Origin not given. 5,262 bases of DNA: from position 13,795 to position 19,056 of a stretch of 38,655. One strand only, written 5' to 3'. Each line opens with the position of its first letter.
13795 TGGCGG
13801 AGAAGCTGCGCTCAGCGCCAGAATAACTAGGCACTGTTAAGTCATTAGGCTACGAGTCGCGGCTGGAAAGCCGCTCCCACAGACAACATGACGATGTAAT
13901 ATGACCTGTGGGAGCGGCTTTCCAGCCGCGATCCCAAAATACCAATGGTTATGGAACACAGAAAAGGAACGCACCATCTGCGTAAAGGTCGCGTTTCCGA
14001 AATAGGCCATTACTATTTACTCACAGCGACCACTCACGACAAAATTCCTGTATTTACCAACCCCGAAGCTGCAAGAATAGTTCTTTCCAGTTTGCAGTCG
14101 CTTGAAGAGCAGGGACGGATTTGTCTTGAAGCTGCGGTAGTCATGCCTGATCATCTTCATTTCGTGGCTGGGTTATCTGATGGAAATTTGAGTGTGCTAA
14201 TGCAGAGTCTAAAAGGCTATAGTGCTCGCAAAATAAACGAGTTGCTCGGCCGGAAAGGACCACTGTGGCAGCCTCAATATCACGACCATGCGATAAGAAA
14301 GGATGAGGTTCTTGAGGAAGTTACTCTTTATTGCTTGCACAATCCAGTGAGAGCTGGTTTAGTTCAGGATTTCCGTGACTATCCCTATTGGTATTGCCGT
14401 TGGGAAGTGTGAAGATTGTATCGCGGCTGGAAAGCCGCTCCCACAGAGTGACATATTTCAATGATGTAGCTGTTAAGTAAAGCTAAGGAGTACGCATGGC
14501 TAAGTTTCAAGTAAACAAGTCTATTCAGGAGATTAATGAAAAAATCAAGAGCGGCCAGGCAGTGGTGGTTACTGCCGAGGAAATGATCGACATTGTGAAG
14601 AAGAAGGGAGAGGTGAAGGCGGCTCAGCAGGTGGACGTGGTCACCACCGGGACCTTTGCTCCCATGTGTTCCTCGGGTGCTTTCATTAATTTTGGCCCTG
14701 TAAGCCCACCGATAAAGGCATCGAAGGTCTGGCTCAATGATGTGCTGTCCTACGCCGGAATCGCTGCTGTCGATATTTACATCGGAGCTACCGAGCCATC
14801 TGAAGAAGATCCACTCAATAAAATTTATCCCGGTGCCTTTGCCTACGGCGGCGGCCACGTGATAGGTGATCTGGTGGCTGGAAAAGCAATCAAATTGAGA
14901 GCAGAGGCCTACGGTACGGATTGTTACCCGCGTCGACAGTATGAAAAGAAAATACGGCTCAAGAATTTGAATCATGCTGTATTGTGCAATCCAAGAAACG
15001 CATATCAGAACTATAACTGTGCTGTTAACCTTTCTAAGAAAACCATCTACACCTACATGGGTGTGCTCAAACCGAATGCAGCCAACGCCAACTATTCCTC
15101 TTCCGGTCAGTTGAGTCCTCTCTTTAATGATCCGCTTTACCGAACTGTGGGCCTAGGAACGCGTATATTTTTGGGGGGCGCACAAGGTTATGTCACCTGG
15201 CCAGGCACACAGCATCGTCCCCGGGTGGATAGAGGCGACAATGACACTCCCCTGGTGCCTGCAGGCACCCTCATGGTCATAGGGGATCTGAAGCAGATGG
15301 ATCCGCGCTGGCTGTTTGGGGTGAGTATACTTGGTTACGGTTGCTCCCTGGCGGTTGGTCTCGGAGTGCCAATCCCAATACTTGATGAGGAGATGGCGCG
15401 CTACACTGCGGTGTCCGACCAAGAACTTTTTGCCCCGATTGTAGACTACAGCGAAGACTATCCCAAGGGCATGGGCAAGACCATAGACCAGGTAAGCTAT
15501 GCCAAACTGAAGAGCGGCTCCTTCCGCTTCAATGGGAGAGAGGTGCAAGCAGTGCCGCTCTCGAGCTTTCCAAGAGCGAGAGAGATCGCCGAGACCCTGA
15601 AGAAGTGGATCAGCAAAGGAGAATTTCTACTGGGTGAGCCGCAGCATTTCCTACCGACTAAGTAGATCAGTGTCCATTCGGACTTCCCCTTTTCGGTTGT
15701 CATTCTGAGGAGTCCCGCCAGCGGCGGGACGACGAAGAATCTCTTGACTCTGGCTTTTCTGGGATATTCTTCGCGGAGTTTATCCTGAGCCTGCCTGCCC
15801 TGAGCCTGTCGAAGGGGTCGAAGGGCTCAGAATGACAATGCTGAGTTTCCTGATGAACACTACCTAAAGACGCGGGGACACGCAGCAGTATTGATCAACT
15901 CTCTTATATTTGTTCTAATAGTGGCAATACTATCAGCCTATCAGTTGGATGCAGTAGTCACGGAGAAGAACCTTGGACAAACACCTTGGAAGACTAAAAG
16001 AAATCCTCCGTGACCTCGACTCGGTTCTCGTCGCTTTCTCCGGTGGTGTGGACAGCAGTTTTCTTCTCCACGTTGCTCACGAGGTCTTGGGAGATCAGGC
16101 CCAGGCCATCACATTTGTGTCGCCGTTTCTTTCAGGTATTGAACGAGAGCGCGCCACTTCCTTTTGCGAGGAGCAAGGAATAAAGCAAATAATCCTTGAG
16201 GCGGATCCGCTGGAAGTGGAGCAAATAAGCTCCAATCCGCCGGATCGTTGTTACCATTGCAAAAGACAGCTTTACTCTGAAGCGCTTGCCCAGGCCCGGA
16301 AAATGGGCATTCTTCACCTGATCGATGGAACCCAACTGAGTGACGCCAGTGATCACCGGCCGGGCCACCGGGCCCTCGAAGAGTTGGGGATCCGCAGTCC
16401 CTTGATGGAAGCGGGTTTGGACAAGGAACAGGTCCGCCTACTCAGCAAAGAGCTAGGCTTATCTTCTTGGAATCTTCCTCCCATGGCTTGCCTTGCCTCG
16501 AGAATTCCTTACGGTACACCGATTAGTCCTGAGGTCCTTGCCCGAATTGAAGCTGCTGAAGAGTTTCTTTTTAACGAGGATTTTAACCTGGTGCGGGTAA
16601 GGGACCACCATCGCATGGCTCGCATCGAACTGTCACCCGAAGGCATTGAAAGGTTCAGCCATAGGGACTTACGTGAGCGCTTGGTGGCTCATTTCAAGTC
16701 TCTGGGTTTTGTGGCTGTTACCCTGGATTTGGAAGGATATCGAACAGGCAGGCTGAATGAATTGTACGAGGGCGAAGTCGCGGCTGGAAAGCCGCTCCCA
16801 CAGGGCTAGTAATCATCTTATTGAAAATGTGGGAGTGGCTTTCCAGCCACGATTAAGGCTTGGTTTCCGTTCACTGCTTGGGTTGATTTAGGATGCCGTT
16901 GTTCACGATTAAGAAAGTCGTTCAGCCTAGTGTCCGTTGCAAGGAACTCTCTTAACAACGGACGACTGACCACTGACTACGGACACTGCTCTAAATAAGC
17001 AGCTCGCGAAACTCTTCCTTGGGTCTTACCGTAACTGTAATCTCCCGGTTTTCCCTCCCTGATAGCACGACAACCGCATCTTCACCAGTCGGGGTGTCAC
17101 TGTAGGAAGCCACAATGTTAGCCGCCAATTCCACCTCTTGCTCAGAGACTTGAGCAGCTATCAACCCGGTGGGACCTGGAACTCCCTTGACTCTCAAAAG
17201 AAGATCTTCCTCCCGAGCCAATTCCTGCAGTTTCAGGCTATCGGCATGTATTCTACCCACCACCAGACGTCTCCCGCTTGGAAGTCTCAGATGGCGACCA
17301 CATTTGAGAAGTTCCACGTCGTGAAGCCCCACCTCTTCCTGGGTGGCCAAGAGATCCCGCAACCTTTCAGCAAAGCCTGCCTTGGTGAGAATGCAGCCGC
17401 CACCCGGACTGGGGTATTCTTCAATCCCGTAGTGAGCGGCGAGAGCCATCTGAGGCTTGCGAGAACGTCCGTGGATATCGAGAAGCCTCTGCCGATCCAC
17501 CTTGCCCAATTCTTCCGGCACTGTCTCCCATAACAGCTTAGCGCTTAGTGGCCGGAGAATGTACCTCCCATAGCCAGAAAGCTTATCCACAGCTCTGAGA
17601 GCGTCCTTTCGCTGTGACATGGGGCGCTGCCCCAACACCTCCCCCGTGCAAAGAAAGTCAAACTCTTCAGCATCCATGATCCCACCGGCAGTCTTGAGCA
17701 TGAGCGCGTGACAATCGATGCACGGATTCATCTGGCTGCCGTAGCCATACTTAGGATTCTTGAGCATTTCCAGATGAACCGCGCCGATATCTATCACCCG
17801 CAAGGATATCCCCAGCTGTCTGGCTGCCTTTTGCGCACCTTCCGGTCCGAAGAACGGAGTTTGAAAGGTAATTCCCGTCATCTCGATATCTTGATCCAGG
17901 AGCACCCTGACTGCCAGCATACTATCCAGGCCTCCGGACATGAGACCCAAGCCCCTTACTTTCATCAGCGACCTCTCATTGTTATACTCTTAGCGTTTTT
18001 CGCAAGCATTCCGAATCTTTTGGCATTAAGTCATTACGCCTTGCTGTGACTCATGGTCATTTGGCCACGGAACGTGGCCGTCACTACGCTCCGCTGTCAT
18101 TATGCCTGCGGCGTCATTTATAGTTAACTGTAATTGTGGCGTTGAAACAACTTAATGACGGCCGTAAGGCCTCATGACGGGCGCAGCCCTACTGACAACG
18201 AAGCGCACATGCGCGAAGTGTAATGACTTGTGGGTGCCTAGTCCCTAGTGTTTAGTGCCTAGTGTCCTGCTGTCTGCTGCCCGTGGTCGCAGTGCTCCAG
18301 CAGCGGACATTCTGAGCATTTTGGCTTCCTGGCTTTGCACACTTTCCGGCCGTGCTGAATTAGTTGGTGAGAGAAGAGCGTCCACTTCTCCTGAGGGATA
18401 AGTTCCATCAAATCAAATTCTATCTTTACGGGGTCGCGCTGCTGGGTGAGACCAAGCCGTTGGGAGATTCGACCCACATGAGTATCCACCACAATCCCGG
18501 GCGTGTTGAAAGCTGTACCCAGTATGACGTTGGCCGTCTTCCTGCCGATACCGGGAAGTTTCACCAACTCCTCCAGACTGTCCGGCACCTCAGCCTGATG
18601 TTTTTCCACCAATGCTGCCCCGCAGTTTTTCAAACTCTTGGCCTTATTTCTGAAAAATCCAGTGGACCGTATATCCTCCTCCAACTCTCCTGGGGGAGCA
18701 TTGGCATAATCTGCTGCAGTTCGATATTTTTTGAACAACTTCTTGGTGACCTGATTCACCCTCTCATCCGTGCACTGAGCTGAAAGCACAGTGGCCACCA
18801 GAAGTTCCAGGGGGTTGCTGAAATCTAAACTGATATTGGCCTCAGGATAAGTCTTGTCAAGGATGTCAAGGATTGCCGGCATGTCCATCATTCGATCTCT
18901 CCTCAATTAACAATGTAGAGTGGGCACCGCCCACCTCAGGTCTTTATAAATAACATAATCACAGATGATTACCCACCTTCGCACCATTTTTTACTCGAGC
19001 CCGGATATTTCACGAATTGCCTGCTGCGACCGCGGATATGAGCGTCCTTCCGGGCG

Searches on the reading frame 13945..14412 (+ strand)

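Call 60: search_protein_families(library=pfam, proteins=[window:13945-14412:+], max_evalue=0.001)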
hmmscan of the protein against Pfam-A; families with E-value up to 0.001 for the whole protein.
window:13945-14412:+ (155 aa): 1 family
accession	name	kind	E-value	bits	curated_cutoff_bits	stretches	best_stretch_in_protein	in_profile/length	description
PF01797.21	Y1_Tnp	-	3.2e-09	37.4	23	1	22-120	5-109/121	Transposase IS200 like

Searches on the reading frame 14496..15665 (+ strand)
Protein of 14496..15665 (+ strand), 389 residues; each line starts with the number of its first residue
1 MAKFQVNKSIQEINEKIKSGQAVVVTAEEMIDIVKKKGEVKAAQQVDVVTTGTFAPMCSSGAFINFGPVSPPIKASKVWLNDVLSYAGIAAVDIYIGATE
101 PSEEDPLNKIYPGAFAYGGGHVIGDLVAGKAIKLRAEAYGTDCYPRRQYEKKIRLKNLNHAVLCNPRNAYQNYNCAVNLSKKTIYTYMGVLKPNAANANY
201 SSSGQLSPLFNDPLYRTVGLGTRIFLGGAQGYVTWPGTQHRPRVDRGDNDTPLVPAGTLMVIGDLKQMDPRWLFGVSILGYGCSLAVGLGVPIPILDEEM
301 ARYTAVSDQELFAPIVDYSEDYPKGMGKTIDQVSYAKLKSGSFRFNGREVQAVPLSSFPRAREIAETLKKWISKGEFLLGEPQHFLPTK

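Call 14: search_protein_families(library=pfam, proteins=[window:14496-15665:+], max_evalue=0.01)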
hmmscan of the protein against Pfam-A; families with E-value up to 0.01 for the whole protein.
window:14496-15665:+ (389 aa): 1 family
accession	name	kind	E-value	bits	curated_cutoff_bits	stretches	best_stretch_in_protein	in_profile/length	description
PF01837.22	HcyBio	-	2.1e-157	523.9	26.2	1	22-379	1-349/349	Homocysteine biosynthesis enzyme, sulfur-incorporation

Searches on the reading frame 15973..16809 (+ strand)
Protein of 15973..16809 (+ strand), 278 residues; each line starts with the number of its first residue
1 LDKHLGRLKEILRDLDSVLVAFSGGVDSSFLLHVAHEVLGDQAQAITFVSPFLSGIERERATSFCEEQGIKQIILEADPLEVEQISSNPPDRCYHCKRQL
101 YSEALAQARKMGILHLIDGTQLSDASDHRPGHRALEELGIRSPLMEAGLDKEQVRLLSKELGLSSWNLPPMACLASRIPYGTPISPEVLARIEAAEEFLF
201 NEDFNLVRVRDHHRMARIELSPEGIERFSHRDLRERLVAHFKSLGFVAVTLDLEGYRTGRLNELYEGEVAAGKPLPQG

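Call 14: search_protein_families(library=pfam, proteins=[window:15973-16809:+], max_evalue=0.01)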
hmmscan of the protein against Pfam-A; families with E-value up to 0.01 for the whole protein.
window:15973-16809:+ (278 aa): 4 families
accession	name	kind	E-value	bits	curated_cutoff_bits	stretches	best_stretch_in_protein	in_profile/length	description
PF06508.19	QueC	-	4e-05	23.7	22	1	18-80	2-63/210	Queuosine biosynthesis protein QueC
PF02540.23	NAD_synthase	-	0.00022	20.9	21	1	16-80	19-84/242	NAD synthase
PF01171.26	ATP_bind_3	-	0.00084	19.5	27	1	18-47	2-31/182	PP-loop family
PF00733.27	Asn_synthase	-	0.0017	18.5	21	1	17-84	19-86/354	Asparagine synthase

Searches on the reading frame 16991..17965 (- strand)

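Call 14: search_protein_families(library=pfam, proteins=[window:16991-17965:-], max_evalue=0.01)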
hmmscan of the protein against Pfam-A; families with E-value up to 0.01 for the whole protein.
window:16991-17965:- (324 aa): 3 families
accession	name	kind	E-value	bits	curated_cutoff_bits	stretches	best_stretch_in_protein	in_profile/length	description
PF18297.6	NFACT-R_2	-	3e-16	59.9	26.9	1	223-318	1-99/104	NFACT protein RNA binding domain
PF02568.20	ThiI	-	8.6e-07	29.2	20.5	1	4-140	5-144/197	Thiamine biosynthesis protein (ThiI)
PF03054.22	tRNA_Me_trans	-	8.1e-05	22.8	20.6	1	8-114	6-131/202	tRNA methyl transferase HUP domain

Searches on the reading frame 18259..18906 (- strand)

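Call 60: search_protein_families(library=pfam, proteins=[window:18259-18906:-], max_evalue=0.001)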
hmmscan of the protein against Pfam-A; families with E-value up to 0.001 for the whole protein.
window:18259-18906:- (215 aa): 4 families
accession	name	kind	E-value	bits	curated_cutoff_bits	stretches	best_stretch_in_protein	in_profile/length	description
PF00730.31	HhH-GPD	-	3.6e-27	95.3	26.2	1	37-172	1-108/108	HhH-GPD superfamily base excision DNA repair protein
PF00633.29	HHH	-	1.8e-10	40.5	24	1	103-129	2-28/30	Helix-hairpin-helix motif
PF10576.14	EndIII_4Fe-2S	-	4e-06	27.4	20.5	1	190-206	1-17/17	Iron-sulfur binding domain of endonuclease III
PF14716.13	HHH_8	-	0.00034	21.4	30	0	110-128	46-64/73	Helix-hairpin-helix domain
